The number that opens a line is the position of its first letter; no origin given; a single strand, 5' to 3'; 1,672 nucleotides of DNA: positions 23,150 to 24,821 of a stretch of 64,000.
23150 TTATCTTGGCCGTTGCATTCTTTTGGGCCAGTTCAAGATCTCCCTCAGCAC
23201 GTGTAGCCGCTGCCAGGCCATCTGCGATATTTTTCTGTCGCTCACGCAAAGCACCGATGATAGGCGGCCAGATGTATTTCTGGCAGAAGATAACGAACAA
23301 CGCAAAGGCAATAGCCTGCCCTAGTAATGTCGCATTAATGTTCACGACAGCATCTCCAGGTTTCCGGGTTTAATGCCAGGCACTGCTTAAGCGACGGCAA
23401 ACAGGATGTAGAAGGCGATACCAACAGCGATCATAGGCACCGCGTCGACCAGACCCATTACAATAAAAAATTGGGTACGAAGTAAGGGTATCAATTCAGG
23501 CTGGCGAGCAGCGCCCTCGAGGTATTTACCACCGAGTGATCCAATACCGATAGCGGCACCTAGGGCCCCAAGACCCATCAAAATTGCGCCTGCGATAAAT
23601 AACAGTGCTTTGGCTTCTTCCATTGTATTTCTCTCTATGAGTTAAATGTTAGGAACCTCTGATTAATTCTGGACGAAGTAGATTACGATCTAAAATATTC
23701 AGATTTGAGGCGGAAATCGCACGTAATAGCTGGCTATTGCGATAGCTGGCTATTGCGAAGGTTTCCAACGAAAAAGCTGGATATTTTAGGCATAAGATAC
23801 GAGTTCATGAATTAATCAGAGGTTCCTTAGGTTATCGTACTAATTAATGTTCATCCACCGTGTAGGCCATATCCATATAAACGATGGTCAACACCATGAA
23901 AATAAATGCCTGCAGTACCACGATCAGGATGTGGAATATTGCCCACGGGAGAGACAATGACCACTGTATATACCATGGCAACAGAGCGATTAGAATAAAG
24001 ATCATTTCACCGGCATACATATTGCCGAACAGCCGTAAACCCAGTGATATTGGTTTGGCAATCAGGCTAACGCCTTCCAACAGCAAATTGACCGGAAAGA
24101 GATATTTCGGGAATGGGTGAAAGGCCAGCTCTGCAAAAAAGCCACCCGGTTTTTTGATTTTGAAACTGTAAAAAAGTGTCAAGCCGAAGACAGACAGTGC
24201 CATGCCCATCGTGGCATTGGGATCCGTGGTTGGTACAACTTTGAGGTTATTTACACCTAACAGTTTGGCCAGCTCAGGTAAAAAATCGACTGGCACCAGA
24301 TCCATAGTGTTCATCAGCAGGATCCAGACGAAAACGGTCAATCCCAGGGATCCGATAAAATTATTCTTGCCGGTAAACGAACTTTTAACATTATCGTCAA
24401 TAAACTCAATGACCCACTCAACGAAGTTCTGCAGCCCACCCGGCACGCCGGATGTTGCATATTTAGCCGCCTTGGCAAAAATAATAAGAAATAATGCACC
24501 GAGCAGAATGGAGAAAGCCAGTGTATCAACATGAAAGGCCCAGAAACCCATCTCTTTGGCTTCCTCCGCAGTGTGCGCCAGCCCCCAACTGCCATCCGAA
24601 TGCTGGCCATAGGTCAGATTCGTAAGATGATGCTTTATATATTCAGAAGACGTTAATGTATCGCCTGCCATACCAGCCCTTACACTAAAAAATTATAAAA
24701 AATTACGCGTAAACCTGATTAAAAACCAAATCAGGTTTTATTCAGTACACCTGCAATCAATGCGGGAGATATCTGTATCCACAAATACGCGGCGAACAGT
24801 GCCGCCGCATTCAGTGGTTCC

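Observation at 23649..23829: MITE-like element inserted between atpB and atpE, with perfect 19-bp inverted ends, TTA flanks and an internal 16-bp tandem duplication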

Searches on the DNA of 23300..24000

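Call 6: search_rna_families(source=window, start=23300, end=24000, threshold=evalue, max_evalue=1)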
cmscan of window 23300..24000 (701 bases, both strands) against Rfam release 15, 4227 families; matches with E-value up to 1: 1.
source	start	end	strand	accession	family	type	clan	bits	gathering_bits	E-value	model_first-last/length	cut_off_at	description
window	23644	23833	+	RF04157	MIR9486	Gene; miRNA;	-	18.6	100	0.62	1-119/119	no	MIR9486 microRNA precursor family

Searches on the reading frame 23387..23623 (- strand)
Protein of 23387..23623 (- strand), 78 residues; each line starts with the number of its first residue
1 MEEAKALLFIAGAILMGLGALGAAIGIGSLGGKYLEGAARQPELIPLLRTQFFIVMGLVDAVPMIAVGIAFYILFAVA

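Call 18: find_encoding_contigs(protein=window:23387-23623:-, flank=3000, max_places=10)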
Protein window:23387-23623:- (78 aa): 21 contigs read that carry it; 10 places shown.
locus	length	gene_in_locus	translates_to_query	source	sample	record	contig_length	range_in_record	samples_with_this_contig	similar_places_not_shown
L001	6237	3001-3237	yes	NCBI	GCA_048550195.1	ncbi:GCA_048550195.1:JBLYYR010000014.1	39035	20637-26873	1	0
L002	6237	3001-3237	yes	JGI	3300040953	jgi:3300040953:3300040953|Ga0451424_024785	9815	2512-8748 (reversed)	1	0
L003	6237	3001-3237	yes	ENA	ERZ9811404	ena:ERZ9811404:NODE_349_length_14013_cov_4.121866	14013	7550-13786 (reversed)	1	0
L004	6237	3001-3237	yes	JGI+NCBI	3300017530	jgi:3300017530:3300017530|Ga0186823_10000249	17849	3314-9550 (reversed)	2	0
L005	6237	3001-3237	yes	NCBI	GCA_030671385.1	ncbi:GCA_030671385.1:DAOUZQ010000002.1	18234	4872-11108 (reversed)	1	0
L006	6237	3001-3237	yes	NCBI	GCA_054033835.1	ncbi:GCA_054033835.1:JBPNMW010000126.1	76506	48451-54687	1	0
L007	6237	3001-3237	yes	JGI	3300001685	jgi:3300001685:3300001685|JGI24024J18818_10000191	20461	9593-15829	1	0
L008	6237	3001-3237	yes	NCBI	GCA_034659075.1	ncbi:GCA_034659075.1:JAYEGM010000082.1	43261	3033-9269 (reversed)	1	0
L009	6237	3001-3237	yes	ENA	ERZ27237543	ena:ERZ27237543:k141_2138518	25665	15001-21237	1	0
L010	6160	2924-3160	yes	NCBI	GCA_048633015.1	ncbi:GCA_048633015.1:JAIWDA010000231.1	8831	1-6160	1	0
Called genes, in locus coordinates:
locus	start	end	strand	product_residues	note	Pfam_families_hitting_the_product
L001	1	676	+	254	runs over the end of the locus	PF00142:Fer4_NifH (weak), PF01656:CbiA, PF02374:ArsA_ATPase (weak), PF06564:CBP_BcsQ, PF09140:MipZ, PF10609:ParA, PF13614:AAA_31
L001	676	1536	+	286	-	PF02195:ParB_N, PF17762:HTH_ParB, PF23552:ParB_C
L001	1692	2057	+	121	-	PF03899:ATP-synt_I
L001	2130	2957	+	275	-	PF00119:ATP-synt_A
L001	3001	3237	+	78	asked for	PF00137:ATP-synt_C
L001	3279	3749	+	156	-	PF00430:ATP-synt_B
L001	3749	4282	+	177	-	PF00213:OSCP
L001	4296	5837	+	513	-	PF02874:ATP-synt_ab_N, PF00006:ATP-synt_ab, PF00306:ATP-synt_ab_C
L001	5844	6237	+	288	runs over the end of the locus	PF00231:ATP-synt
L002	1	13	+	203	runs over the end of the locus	PF02527:GidB, PF05175:MTS, PF13847:Methyltransf_31, PF08242:Methyltransf_12 (faint), PF13649:Methyltransf_25 (weak)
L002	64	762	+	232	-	PF01656:CbiA, PF06564:CBP_BcsQ (weak), PF13614:AAA_31, PF09140:MipZ (weak)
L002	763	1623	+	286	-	PF02195:ParB_N, PF17762:HTH_ParB, PF23552:ParB_C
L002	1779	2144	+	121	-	PF03899:ATP-synt_I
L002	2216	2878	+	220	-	PF00119:ATP-synt_A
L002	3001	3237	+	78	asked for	PF00137:ATP-synt_C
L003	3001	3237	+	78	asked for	PF00137:ATP-synt_C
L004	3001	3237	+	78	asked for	PF00137:ATP-synt_C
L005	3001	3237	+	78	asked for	PF00137:ATP-synt_C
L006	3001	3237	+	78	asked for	PF00137:ATP-synt_C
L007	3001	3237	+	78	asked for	PF00137:ATP-synt_C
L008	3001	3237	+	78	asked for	PF00137:ATP-synt_C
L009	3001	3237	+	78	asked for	PF00137:ATP-synt_C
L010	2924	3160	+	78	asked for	PF00137:ATP-synt_C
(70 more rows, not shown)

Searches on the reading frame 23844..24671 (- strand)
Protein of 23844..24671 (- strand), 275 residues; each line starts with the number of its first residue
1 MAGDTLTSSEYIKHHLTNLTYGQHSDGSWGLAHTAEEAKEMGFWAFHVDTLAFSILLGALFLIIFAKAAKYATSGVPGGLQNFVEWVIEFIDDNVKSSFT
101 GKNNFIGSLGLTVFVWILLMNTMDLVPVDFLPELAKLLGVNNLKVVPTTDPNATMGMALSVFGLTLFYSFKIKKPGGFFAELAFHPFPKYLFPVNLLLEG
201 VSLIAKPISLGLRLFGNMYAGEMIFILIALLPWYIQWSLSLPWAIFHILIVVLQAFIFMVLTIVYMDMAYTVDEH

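Call 21: find_encoding_contigs(protein=window:23844-24671:-, flank=10000, max_places=10)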
Protein window:23844-24671:- (275 aa): no gene with exactly this product is on record in the collection.
